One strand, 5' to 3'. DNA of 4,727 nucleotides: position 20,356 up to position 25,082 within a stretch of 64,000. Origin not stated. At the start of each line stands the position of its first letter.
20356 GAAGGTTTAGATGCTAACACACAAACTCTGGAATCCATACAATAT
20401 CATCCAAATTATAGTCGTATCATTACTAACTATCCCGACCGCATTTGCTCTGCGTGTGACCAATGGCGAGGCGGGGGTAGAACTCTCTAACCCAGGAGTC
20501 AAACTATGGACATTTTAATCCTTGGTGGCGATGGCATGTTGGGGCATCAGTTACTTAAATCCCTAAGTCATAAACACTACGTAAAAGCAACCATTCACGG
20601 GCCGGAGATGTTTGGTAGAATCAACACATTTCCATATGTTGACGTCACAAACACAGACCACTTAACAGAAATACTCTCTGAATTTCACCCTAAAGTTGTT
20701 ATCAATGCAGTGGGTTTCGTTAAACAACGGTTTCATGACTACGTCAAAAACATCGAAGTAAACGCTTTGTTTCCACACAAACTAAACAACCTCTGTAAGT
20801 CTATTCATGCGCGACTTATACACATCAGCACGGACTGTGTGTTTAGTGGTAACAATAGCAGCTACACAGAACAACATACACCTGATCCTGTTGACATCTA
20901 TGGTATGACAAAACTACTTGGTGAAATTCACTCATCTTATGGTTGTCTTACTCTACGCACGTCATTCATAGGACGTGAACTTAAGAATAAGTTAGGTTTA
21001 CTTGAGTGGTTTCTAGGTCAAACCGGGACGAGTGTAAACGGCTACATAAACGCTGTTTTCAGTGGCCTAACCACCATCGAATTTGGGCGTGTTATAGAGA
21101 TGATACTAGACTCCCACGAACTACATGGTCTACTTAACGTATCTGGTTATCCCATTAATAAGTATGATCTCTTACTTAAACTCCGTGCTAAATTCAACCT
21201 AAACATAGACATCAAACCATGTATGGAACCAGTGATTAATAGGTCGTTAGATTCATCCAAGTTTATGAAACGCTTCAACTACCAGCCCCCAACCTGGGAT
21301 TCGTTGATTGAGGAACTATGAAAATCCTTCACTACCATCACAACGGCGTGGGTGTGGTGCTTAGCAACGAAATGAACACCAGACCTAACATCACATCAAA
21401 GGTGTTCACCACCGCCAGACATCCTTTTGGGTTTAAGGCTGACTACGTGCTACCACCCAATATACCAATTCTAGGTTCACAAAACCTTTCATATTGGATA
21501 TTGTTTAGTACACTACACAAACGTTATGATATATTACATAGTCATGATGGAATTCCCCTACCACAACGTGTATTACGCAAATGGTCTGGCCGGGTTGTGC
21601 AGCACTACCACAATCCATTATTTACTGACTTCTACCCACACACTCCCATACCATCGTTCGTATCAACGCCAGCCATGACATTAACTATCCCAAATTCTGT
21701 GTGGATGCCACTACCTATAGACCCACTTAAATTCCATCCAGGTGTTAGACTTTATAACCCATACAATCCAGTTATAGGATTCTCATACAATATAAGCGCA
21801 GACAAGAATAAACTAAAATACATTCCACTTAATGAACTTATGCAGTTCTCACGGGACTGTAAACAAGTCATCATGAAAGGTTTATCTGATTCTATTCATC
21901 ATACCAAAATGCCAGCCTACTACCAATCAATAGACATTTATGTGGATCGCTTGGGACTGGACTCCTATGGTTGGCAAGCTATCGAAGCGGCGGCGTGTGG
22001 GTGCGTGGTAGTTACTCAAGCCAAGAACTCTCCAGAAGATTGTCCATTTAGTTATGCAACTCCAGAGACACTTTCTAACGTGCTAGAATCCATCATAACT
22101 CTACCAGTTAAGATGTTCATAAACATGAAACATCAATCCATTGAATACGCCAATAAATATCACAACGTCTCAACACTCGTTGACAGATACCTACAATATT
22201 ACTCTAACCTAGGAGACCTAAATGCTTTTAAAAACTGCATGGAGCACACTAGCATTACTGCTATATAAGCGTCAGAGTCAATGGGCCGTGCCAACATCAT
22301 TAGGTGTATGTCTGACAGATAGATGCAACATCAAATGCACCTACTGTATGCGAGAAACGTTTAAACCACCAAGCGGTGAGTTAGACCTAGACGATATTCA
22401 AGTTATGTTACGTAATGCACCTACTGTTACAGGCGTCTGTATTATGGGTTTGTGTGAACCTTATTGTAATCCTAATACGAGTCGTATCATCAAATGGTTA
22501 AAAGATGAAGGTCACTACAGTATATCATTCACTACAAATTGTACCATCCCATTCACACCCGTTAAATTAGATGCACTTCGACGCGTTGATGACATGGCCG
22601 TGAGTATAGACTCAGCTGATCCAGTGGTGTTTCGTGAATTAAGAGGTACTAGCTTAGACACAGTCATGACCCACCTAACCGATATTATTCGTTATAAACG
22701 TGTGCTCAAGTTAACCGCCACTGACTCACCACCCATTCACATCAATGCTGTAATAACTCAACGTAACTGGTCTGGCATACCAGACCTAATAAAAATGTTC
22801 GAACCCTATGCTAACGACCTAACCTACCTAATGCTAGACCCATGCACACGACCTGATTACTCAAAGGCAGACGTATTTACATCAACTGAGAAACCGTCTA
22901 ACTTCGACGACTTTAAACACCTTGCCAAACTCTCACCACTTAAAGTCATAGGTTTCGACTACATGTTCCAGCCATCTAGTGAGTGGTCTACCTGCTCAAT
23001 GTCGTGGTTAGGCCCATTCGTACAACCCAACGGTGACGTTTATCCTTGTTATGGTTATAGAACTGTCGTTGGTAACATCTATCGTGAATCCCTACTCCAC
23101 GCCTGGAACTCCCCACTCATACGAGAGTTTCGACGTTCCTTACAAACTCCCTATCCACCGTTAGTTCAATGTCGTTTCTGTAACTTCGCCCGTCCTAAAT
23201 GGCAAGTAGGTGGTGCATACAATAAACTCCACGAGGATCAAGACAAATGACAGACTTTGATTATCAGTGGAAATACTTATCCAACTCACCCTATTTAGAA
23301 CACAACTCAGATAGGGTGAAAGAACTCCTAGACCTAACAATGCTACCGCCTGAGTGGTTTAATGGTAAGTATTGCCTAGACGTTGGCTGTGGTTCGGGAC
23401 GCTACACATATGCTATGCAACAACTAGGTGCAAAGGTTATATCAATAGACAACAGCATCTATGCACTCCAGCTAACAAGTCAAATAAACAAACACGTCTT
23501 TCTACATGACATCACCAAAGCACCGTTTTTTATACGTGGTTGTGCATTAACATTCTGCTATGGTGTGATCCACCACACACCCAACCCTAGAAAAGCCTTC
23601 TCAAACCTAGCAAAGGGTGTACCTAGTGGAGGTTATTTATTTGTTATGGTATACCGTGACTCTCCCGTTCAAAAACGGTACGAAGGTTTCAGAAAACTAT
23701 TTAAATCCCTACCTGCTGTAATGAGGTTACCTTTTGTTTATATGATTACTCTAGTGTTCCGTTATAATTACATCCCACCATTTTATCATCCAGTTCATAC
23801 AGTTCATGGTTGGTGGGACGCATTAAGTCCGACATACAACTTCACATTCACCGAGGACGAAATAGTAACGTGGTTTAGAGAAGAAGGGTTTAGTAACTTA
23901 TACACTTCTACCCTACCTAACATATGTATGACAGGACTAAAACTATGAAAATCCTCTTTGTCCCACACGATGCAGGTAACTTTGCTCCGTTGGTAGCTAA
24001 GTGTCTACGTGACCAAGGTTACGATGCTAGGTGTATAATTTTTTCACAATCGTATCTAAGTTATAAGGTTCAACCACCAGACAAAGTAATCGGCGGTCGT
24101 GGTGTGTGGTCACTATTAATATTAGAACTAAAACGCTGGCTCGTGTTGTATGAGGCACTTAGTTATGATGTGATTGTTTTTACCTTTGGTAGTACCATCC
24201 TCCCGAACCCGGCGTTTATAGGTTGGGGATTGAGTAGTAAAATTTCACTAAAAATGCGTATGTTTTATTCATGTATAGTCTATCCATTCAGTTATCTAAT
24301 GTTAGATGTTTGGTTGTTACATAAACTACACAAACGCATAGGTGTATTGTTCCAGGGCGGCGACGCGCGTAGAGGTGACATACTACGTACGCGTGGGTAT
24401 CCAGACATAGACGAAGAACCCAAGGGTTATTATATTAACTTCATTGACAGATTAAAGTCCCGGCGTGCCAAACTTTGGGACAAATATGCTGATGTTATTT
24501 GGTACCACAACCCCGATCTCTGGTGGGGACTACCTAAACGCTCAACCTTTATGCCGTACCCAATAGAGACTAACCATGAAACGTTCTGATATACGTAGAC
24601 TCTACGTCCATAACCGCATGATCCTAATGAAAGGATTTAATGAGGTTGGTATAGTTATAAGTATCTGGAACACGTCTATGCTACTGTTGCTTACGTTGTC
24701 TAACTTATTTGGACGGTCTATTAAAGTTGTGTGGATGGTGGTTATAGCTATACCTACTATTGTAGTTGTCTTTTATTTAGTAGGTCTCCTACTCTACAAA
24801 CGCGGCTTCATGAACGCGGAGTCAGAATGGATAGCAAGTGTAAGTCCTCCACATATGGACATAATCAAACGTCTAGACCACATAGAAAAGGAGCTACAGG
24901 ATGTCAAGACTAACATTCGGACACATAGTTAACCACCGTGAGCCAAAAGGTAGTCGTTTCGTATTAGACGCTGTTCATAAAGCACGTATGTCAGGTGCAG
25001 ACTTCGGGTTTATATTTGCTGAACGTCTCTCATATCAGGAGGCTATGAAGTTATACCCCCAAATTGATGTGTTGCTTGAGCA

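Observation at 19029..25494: Phage-borne biosynthetic-looking cluster with two radical SAM enzymes, an AsnB-like amidotransferase, an RmlD-like reductase, a methyltransferase and glycosyltransferases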

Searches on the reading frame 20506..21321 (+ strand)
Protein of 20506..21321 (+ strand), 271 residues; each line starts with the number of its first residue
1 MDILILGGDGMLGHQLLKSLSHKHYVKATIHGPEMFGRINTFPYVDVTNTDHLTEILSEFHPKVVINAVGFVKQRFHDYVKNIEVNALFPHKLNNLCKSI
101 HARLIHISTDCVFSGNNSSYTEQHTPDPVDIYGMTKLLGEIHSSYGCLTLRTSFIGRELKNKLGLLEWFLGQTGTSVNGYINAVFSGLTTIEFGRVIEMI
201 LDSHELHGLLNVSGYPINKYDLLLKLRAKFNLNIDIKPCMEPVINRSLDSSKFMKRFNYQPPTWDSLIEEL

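Call 3: search_protein_families(library=pfam, proteins=[window:20506-21321:+], max_evalue=0.01)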
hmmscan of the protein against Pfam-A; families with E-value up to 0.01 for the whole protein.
window:20506-21321:+ (271 aa): 4 families
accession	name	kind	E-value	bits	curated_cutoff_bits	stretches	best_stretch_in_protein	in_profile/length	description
PF04321.23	RmlD_sub_bind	-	1.1e-26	94.1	27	1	1-155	1-151/287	RmlD substrate binding domain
PF01370.27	Epimerase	-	1.7e-17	64.1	20.9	1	3-141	1-151/240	NAD dependent epimerase/dehydratase family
PF16363.11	GDP_Man_Dehyd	-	3.8e-09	36.9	27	1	4-140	1-161/332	GDP-mannose 4,6 dehydratase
PF07993.18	NAD_binding_4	-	0.0033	17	20.1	0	64-127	91-155/258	Male sterility protein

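Call 4: search_protein_families(library=ncbifam, proteins=[window:20506-21321:+], max_evalue=0.01)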
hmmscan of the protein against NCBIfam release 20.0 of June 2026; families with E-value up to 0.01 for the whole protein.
window:20506-21321:+ (271 aa): 7 families
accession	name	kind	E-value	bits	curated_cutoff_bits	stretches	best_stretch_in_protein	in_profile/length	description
TIGR01214.1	rmlD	equivalog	3.9e-25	88.5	224.05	1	3-142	2-134/285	dTDP-4-dehydrorhamnose reductase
NF007440.0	PRK09987.1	equivalog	2e-10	40.5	308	1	1-154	1-153/299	dTDP-4-dehydrorhamnose reductase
TIGR02197.1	heptose_epim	equivalog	1.3e-06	27.8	274.6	1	3-138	1-144/316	ADP-glyceromanno-heptose 6-epimerase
TIGR02622.1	CDP_4_6_dhtase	equivalog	0.00068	18.9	278.45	1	44-161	60-179/352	CDP-glucose 4,6-dehydratase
TIGR01181.1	dTDP_gluc_dehyt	equivalog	0.00074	18.7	365.1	1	41-136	53-155/321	dTDP-glucose 4,6-dehydratase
TIGR01179.1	galE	equivalog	0.0011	17.9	262.3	1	3-140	2-153/332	UDP-glucose 4-epimerase GalE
NF043036.1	ErythonDh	equivalog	0.0044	16.3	325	0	1-59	1-73/321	D-erythronate dehydrogenase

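Call 7: search_protein_families(library=phrogs, proteins=[window:20506-21321:+], max_evalue=0.001)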
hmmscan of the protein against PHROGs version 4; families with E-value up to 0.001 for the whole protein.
window:20506-21321:+ (271 aa): 1 family
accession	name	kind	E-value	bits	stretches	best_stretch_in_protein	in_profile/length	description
phrog_540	-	DNA, RNA and nucleotide metabolism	3.3e-14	53.2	1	1-140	293-438/715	nucleotide-sugar epimerase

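Call 81: search_protein_families(library=padloc, proteins=[window:20506-21321:+], max_evalue=0.001)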
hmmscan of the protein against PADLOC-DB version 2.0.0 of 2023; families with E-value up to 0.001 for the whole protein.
window:20506-21321:+ (271 aa): 0 families

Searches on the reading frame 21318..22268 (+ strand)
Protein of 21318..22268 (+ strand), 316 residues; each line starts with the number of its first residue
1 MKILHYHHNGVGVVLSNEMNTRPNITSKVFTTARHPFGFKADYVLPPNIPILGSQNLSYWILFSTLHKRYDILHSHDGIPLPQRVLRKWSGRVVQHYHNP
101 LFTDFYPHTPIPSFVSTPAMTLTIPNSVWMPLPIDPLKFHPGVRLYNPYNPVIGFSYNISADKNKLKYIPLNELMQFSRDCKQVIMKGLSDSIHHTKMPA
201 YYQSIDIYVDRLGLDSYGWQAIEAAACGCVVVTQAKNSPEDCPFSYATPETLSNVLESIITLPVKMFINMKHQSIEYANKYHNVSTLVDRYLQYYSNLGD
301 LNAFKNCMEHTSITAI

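Call 3: search_protein_families(library=pfam, proteins=[window:21318-22268:+], max_evalue=0.01)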
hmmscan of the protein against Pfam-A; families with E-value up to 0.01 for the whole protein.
window:21318-22268:+ (316 aa): 2 families
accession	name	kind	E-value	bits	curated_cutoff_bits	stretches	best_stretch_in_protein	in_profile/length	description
PF00534.26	Glycos_transf_1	-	0.0023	17.9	26.4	1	194-239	82-127/172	Glycosyl transferases group 1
PF13692.12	Glyco_trans_1_4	-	0.0067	17.1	27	0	196-236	68-108/142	Glycosyl transferases group 1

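Call 4: search_protein_families(library=ncbifam, proteins=[window:21318-22268:+], max_evalue=0.01)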
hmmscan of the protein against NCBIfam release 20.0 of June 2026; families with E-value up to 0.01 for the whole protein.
window:21318-22268:+ (316 aa): 0 families

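Call 7: search_protein_families(library=phrogs, proteins=[window:21318-22268:+], max_evalue=0.001)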
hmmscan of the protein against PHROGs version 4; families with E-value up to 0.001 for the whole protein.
window:21318-22268:+ (316 aa): 0 families

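Call 81: search_protein_families(library=padloc, proteins=[window:21318-22268:+], max_evalue=0.001)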
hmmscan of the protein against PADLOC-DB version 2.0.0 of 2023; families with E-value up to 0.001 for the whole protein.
window:21318-22268:+ (316 aa): 0 families

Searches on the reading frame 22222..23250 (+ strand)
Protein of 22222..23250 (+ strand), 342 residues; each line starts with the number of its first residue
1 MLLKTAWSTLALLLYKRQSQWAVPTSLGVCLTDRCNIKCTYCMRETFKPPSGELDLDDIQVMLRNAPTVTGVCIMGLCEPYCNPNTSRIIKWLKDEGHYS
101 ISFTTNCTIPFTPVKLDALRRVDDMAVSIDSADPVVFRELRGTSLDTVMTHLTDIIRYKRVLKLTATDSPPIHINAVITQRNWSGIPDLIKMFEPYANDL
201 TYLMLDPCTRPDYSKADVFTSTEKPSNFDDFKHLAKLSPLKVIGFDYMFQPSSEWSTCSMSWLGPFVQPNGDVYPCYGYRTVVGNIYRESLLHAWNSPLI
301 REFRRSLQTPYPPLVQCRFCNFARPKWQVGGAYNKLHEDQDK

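Call 3: search_protein_families(library=pfam, proteins=[window:22222-23250:+], max_evalue=0.01)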
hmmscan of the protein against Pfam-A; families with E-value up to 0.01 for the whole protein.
window:22222-23250:+ (342 aa): 2 families
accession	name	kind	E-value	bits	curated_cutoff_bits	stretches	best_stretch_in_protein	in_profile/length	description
PF04055.27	Radical_SAM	-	1.5e-12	48.5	29.5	1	31-152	3-133/166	Radical SAM superfamily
PF13186.11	SPASM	-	5.4e-12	46.3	21.5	1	258-321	1-67/67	Iron-sulfur cluster-binding domain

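Call 4: search_protein_families(library=ncbifam, proteins=[window:22222-23250:+], max_evalue=0.01)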
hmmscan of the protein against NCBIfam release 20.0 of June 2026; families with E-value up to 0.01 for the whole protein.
window:22222-23250:+ (342 aa): 32 families (the best 25 are shown)
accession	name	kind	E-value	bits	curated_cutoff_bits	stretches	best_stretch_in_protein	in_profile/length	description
TIGR04317.1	W_rSAM_matur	equivalog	2.6e-24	86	380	1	27-280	6-259/349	tungsten cofactor oxidoreductase radical SAM maturase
TIGR02666.1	moaA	equivalog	1.1e-16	60.7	284.05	1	26-213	11-200/336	GTP 3',8-cyclase MoaA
NF033640.1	N_Twi_rSAM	subfamily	9.1e-14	51.3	170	2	256-321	3-70/398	twitch domain-containing radical SAM protein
TIGR04311.1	rSAM_Geo_metal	subfamily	1.8e-13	50.3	400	1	24-191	2-172/423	radical SAM/SPASM family putative metalloenzyme maturase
TIGR02668.1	moaA_archaeal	equivalog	6.2e-13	48.4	325.25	1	26-195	11-175/303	GTP 3',8-cyclase MoaA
NF001199.0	PRK00164.2-1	equivalog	1.9e-11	43.6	231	1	25-192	12-174/308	GTP 3',8-cyclase MoaA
TIGR04250.1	SCM_rSAM_ScmE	equivalog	3.1e-11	42.8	400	1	24-144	2-125/358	SynChlorMet cassette radical SAM/SPASM protein ScmE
TIGR03962.1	mycofact_rSAM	equivalog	6.1e-10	38.8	265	1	22-306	9-294/339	mycofactocin radical SAM maturase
NF045574.1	sacti_mat_StsB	exception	2.3e-09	36.7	625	1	30-320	101-385/466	StsB family radical SAM/SPASM domain sactipeptide maturase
TIGR04545.1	rSAM_ahbD_hemeb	equivalog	4e-09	36.4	500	1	31-235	6-205/339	heme b synthase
TIGR02109.1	PQQ_syn_pqqE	equivalog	4.7e-09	35.6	381.35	1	22-192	4-168/358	pyrroloquinoline quinone biosynthesis protein PqqE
NF050035.1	rSAM_WgK_link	exception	1.3e-08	34.2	650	1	22-145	6-133/367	radical SAM/SPASM peptide maturase WgkB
TIGR04053.2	TIGR04053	equivalog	4.8e-08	32.6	395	1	31-194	14-174/366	TIGR04053 family radical SAM/SPASM domain-containing protein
NF038283.1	viperin_w_prok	equivalog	3.6e-07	29.6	180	1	31-185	8-169/281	viperin family antiviral radical SAM protein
TIGR04055.1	rSAM_NirJ2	equivalog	1.2e-06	28.3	500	1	32-143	7-119/326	putative heme d1 biosynthesis radical SAM protein NirJ2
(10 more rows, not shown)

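Call 7: search_protein_families(library=phrogs, proteins=[window:22222-23250:+], max_evalue=0.001)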
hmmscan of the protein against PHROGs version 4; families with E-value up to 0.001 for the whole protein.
window:22222-23250:+ (342 aa): 2 families
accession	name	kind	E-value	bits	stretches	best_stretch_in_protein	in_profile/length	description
phrog_1802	-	other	3.5e-09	37.1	1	26-283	45-326/556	radical SAM domain-containing protein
phrog_21308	-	other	2.1e-06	27.1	1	30-134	418-530/735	radical SAM domain-containing protein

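Call 9: find_related_loci(query=window:22222-23250:+, collection=viral_contigs, flank=10000)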
Query window:22222-23250:+ (342 aa) in viral_contigs; peptide patterns used: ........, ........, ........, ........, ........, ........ (x = any residue, [..] = any of these).
1 stretches matched a pattern; 1 encode a relative of the query (tblastn E <= 1e-3); 1 distinct loci.
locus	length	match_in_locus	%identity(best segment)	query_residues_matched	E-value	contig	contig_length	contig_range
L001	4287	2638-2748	38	63-99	4e-4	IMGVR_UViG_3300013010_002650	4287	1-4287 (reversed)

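Call 40: search_solved_structures(query=window:22222-23250:+, max_evalue=0.1)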
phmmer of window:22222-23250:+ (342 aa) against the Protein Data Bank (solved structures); distinct sequences matched with E-value up to 0.1: 5.
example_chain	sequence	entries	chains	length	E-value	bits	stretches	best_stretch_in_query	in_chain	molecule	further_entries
6c8v_A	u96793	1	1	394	0.0068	18.7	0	23-141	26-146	Coenzyme PQQ synthesis protein E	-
2fb2_A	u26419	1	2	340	0.027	16.8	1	26-146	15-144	Molybdenum cofactor biosynthesis protein A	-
8eaw_a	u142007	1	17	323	0.033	16.4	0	106-143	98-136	Capsid protein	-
1tv7_A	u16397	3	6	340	0.044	16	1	27-146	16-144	Molybdenum cofactor biosynthesis protein A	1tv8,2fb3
6efn_A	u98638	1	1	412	0.076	15.3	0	23-62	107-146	Sporulation killing factor maturation protein SkfB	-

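Call 81: search_protein_families(library=padloc, proteins=[window:22222-23250:+], max_evalue=0.001)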
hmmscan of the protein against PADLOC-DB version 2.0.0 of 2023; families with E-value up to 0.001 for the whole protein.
window:22222-23250:+ (342 aa): 2 families
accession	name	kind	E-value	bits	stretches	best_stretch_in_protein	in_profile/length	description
PDLC02903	pVip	-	1.4e-10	39.1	1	30-195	5-163/257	Viperins not associated with kinases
PDLC02904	pVip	-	9.4e-10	36.4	1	31-197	9-169/262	Viperins associated with kinases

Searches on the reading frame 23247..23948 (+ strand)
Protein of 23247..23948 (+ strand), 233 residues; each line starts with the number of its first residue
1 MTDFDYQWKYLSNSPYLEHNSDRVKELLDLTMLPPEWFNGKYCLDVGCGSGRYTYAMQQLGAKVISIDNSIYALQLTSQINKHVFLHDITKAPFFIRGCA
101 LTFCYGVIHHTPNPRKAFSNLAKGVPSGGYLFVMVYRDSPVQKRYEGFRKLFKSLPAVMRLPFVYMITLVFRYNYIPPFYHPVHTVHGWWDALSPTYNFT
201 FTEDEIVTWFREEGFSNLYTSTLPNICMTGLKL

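Call 3: search_protein_families(library=pfam, proteins=[window:23247-23948:+], max_evalue=0.01)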
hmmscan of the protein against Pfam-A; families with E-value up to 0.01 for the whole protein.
window:23247-23948:+ (233 aa): 7 families
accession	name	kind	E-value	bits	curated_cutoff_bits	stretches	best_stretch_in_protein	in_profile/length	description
PF13489.12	Methyltransf_23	-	3.3e-14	53.4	27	1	21-218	6-162/164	Methyltransferase domain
PF08241.18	Methyltransf_11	-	1.1e-11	45.6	21.2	1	44-133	1-95/95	Methyltransferase domain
PF13649.12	Methyltransf_25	-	5e-09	37.2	27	1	44-129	2-97/97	Methyltransferase domain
PF13847.12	Methyltransf_31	-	2e-07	31.2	27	1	41-137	5-113/145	Methyltransferase domain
PF08242.18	Methyltransf_12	-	2.8e-07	31.6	30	1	44-131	1-98/98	Methyltransferase domain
PF08003.17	Methyltransf_9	-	0.00059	19.3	23.8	1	39-131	115-215/315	Protein of unknown function (DUF1698)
PF03848.20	TehB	-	0.0015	18.4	20.4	1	43-106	34-97/193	Tellurite resistance protein TehB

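Call 4: search_protein_families(library=ncbifam, proteins=[window:23247-23948:+], max_evalue=0.01)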
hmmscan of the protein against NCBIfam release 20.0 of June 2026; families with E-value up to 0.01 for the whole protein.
window:23247-23948:+ (233 aa): 20 families
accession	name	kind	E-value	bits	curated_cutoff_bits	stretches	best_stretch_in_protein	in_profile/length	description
NF011650.0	PRK15068.1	equivalog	2.5e-08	33.2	209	1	38-133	121-225/324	tRNA 5-methoxyuridine(34)/uridine 5-oxyacetic acid(34) synthase CmoB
TIGR00452.1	TIGR00452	equivalog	8e-08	31.5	275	1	38-132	116-218/316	tRNA 5-methoxyuridine(34)/uridine 5-oxyacetic acid(34) synthase CmoB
TIGR02072.1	BioC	equivalog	8.7e-08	32.2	184.95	1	38-135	33-134/244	malonyl-ACP O-methyltransferase BioC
NF045667.1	MTase_DVU1556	equivalog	3.2e-07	30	155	1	39-133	22-119/213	DVU_1556 family methyltransferase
TIGR01983.1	UbiG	equivalog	3e-06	26.7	102.95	1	32-133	45-151/228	bifunctional 2-polyprenyl-6-hydroxyphenol methylase/3-demethylubiquinol 3-O-methyltransferase UbiG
TIGR04290.1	meth_Rta_06860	hypoth_equivalog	1.4e-05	24.7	300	1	33-122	43-139/226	TIGR04290 family methyltransferase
NF043040.1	corrin_prot_MT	hypoth_equivalog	1.5e-05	24.6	180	1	39-76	41-78/216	corrinoid protein-associated methyltransferase CpaM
NF041820.1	daptide_MTase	equivalog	2.1e-05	24.1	175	1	42-78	39-75/243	daptide-type RiPP biosynthesis methyltransferase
TIGR04345.1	ovoA_Cterm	equivalog_domain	3.9e-05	23.3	170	1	38-83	40-85/242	putative 4-mercaptohistidine N1-methyltransferase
TIGR02021.1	BchM-ChlM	equivalog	0.00013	21.5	158.9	1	30-80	45-95/218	magnesium protoporphyrin IX methyltransferase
NF008992.0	PRK12335.1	equivalog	0.00014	21.1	303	1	42-90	125-172/289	SAM-dependent methyltransferase TehB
NF001786.0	PRK00517.2-4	equivalog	0.00016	20.9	327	1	39-76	143-180/277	50S ribosomal protein L11 methyltransferase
NF001241.0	PRK00216.1-2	equivalog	0.00039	20.1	327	1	39-160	51-175/231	demethylmenaquinone methyltransferase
NF007610.0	PRK10258.1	equivalog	0.0013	18.2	342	1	41-131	44-136/251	malonyl-ACP O-methyltransferase BioC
NF011529.0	PRK14968.1-3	equivalog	0.0015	18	162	1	39-79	34-74/198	putative methyltransferase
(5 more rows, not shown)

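Call 7: search_protein_families(library=phrogs, proteins=[window:23247-23948:+], max_evalue=0.001)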
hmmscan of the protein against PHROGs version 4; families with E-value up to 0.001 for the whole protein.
window:23247-23948:+ (233 aa): 2 families
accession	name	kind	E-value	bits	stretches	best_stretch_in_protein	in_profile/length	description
phrog_22502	-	other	1.2e-08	36.1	1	36-141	68-181/276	methyltransferase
phrog_4752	-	other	5e-07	30.2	1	40-135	52-160/241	tRNA methyltransferase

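Call 81: search_protein_families(library=padloc, proteins=[window:23247-23948:+], max_evalue=0.001)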
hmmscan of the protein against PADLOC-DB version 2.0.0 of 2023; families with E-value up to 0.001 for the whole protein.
window:23247-23948:+ (233 aa): 2 families
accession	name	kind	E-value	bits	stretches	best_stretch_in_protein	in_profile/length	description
PDLC04134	mad2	-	3.7e-10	37.2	1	22-154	281-415/492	mads_2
PDLC03354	MTase_II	-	0.00088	16.4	0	19-79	321-380/425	Type II methyltransferase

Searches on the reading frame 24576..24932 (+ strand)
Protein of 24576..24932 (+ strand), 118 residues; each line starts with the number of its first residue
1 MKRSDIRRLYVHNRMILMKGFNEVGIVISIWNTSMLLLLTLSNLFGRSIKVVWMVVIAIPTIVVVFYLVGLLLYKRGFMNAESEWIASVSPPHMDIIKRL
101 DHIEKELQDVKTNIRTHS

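Call 3: search_protein_families(library=pfam, proteins=[window:24576-24932:+], max_evalue=0.01)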
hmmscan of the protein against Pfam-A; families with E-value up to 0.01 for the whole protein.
window:24576-24932:+ (118 aa): 0 families

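Call 4: search_protein_families(library=ncbifam, proteins=[window:24576-24932:+], max_evalue=0.01)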
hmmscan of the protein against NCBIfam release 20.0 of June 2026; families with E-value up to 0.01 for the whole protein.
window:24576-24932:+ (118 aa): 1 family
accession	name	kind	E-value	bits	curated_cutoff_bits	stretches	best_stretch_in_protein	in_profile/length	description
TIGR04561.1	membra_charge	hypoth_equivalog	0.0041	17.3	30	1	49-115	14-79/82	TIGR04561 family membrane protein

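Call 7: search_protein_families(library=phrogs, proteins=[window:24576-24932:+], max_evalue=0.001)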
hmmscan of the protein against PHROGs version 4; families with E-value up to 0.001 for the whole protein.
window:24576-24932:+ (118 aa): 0 families

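Call 81: search_protein_families(library=padloc, proteins=[window:24576-24932:+], max_evalue=0.001)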
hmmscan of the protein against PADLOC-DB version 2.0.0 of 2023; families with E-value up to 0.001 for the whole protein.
window:24576-24932:+ (118 aa): 0 families
